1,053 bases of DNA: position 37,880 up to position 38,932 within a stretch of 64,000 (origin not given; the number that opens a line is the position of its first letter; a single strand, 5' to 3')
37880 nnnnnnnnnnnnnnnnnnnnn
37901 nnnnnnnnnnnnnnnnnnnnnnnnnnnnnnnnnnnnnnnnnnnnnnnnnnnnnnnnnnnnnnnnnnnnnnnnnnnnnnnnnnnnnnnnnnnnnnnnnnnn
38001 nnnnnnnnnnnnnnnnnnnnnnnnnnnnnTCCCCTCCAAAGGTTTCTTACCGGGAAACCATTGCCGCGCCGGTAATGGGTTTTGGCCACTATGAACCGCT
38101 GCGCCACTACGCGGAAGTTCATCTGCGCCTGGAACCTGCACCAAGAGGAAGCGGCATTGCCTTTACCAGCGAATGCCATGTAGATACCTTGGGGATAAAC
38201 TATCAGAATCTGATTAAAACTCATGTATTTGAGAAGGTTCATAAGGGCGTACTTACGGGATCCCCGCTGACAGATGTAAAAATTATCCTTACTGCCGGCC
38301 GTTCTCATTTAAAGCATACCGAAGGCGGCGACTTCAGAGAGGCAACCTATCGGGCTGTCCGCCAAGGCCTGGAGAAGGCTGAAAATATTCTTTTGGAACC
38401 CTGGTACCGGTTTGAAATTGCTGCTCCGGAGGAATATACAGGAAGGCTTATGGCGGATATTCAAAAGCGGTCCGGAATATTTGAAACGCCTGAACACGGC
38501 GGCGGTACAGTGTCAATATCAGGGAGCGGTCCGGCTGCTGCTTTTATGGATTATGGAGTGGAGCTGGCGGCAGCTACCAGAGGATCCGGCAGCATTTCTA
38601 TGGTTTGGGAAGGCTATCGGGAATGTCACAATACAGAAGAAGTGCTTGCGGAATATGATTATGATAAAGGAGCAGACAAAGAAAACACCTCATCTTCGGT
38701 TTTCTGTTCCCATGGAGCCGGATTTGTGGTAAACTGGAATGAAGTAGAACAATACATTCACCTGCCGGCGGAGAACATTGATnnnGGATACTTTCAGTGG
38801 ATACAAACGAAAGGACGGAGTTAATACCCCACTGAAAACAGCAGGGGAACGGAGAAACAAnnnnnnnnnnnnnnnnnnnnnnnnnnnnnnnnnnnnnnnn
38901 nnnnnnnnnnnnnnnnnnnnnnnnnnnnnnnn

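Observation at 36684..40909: Paired TetM-like GTPase and Suv3-type RNA helicase with zinc-ribbon and RG-rich tail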

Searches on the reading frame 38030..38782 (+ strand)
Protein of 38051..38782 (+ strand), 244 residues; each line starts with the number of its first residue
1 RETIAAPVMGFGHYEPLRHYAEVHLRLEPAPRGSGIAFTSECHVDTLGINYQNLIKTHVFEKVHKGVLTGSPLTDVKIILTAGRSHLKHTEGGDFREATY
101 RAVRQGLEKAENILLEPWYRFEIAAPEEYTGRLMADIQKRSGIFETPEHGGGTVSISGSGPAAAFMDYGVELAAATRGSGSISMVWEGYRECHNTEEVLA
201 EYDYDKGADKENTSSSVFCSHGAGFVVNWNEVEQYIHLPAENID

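Call 41: search_solved_structures(query=window:38051-38782:+, max_evalue=0.001, show_alignments=5)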
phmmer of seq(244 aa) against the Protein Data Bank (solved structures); distinct sequences matched with E-value up to 0.001: 53.
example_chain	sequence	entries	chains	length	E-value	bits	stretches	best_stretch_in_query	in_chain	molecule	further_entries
4myt_A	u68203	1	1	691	4.9e-22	81.6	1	18-193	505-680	Elongation factor G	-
4m1k_A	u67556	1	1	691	5.4e-22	81.5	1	1-193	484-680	Elongation factor G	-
2bv3_A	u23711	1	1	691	6.7e-22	81.2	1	18-193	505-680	ELONGATION FACTOR G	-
1efg_A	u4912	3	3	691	8.6e-22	80.8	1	18-193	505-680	ELONGATION FACTOR G | PROTEIN (ELONGATION FACTOR G)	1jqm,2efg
1dar_A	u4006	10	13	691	8.6e-22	80.8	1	18-193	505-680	ELONGATION FACTOR G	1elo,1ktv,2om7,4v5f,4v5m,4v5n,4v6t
2bm1_A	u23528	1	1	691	8.6e-22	80.8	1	18-193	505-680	ELONGATION FACTOR G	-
4v9j_AY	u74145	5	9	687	8.8e-22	80.8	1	18-193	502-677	Elongation factor G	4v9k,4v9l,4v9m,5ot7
2bm0_A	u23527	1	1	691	8.8e-22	80.8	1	18-193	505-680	ELONGATION FACTOR G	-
2j7k_A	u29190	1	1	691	8.9e-22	80.8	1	18-193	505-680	ELONGATION FACTOR G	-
4v9h_AY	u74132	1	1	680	8.9e-22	80.8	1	18-193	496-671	Elongation factor G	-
4w29_AY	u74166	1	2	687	9e-22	80.7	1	18-193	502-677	Elongation factor G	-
4wpo_BZ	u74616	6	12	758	1e-21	80.5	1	18-193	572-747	50S ribosomal protein L9,Elongation factor G | Chimera protein of 50S ribosomal protein L9 and Elongation factor G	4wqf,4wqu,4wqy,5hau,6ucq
4myu_A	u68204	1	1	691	9.1e-21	77.4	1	18-193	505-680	Elongation factor G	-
1fnm_A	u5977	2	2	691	1.2e-20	77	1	18-193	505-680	ELONGATION FACTOR G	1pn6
1zn0_B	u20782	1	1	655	1.2e-20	77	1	18-192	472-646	ELONGATION FACTOR G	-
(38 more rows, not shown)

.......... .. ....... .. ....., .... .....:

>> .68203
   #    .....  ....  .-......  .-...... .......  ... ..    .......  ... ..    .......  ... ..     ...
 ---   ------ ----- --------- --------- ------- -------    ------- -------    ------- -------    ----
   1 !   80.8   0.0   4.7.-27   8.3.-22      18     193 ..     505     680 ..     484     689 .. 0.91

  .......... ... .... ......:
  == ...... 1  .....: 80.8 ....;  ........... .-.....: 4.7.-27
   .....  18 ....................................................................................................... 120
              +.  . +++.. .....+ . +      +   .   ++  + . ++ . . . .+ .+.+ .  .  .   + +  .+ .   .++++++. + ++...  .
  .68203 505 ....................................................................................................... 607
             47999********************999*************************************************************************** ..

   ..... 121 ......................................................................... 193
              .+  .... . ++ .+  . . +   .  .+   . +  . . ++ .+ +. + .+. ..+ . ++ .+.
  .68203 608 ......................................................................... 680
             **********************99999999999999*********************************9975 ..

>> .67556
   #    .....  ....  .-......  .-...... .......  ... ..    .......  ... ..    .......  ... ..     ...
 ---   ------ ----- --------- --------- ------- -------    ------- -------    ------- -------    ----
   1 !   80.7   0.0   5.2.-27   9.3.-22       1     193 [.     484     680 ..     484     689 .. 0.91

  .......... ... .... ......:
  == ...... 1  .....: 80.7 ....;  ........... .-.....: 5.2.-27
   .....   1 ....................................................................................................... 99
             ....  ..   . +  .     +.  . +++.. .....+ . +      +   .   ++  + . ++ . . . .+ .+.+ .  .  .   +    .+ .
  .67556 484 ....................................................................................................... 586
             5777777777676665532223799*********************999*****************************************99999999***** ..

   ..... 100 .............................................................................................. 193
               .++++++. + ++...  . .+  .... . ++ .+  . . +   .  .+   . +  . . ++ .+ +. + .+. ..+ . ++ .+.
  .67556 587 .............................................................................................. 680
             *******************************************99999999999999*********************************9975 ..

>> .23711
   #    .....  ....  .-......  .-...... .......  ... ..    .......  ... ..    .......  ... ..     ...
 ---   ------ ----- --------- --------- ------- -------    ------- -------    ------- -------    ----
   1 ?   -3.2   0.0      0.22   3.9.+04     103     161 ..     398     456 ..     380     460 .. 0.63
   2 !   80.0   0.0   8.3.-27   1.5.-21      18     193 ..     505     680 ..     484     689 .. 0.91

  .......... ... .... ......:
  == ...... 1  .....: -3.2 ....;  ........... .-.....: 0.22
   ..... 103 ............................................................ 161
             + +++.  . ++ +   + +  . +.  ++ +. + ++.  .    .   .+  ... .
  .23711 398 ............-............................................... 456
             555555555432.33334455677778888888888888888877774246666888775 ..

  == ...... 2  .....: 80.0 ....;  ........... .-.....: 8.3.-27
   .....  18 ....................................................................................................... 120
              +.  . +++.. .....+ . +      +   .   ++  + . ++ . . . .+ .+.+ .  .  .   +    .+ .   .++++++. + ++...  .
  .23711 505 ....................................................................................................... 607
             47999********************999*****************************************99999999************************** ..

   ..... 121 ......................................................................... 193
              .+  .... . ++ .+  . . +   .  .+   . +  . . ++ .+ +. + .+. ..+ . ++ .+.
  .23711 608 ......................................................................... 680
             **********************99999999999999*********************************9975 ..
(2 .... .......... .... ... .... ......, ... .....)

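Call 57: find_related_loci(query=A2, collection=metagenome_contigs, flank=6000)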
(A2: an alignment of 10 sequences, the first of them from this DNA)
Query A2 (244 aa) in metagenome_contigs; peptide patterns used: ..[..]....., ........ (x = any residue, [..] = any of these).
600 stretches matched a pattern (row limit reached: there are more); 598 encode a relative of the query (tblastn E <= 1e-3); the best 80 are kept; 80 distinct loci.
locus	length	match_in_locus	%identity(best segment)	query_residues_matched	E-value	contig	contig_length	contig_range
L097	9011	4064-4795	70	1-244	1e-123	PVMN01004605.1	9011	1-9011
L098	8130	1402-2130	64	2-244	2e-108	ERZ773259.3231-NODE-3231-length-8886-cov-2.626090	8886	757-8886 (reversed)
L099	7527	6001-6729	58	2-244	7e-102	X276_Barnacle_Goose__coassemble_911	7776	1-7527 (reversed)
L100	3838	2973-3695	59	4-244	5e-103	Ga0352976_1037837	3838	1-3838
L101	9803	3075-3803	58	2-244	4e-101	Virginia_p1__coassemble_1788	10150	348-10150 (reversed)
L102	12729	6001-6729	58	2-244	6e-101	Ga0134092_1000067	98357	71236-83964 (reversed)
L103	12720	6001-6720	57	5-244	3e-98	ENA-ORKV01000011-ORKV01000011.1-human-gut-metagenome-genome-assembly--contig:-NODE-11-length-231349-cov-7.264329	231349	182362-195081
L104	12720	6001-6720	60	5-244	3e-97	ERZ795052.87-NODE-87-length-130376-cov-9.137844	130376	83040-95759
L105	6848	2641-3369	55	2-244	4e-96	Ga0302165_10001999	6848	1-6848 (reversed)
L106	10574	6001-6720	59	5-244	9e-96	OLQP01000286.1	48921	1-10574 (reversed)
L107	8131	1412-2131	59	5-244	8e-96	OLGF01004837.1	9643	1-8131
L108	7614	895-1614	58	5-244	4e-95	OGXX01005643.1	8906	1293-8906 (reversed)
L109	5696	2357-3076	60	5-244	6e-95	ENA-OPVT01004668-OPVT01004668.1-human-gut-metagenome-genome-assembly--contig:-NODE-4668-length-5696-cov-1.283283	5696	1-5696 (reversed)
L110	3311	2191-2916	57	3-244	3e-96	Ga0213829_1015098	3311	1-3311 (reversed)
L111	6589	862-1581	60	5-244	7e-95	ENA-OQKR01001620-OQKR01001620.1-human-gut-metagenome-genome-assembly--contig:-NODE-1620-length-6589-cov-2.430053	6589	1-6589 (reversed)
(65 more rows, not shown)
